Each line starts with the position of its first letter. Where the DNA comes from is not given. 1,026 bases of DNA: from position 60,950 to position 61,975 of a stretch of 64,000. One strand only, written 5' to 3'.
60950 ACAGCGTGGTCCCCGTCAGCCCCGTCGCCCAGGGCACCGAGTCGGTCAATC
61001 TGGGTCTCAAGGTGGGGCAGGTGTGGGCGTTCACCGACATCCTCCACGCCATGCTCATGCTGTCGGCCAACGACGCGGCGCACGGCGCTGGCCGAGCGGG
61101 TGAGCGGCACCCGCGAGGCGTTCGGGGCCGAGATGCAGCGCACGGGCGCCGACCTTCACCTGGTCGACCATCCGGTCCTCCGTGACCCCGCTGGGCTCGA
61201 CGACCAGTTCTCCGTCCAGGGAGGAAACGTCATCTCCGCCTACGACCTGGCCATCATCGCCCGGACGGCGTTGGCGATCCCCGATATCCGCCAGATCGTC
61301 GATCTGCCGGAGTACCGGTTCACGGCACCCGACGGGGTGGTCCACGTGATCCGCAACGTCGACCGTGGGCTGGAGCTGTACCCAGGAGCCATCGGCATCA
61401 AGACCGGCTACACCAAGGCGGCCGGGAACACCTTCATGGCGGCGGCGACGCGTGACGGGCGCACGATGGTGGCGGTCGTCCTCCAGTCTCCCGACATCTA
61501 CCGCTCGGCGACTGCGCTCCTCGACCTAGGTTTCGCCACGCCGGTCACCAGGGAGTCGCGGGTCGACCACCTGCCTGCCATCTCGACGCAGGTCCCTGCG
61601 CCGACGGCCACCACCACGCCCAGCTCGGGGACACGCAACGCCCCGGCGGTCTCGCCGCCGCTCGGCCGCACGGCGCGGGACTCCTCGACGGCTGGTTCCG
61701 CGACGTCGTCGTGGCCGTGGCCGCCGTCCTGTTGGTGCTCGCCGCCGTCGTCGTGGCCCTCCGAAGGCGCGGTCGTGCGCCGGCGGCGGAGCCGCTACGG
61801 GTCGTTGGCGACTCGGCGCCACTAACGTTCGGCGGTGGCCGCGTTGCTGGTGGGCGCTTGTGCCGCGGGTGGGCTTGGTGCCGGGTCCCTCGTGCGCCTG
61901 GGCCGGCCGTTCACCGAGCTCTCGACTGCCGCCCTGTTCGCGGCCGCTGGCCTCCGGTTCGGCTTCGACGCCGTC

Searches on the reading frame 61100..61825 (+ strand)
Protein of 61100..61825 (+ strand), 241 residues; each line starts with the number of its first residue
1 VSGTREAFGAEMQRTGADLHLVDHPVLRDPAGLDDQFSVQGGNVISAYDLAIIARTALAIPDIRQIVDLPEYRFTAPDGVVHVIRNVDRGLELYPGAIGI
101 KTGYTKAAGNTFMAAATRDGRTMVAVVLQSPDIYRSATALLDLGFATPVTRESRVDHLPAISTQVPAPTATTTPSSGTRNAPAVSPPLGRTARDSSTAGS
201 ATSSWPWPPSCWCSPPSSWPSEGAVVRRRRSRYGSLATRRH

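Call 49: search_protein_families(library=pfam, proteins=[window:61100-61825:+], max_evalue=0.00001)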
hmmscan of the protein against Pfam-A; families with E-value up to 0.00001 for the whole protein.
window:61100-61825:+ (241 aa): 1 family
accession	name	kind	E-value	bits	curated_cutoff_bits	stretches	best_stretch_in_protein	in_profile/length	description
PF00768.25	Peptidase_S11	-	1.1e-13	51.7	27.6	1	2-130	116-237/239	D-alanyl-D-alanine carboxypeptidase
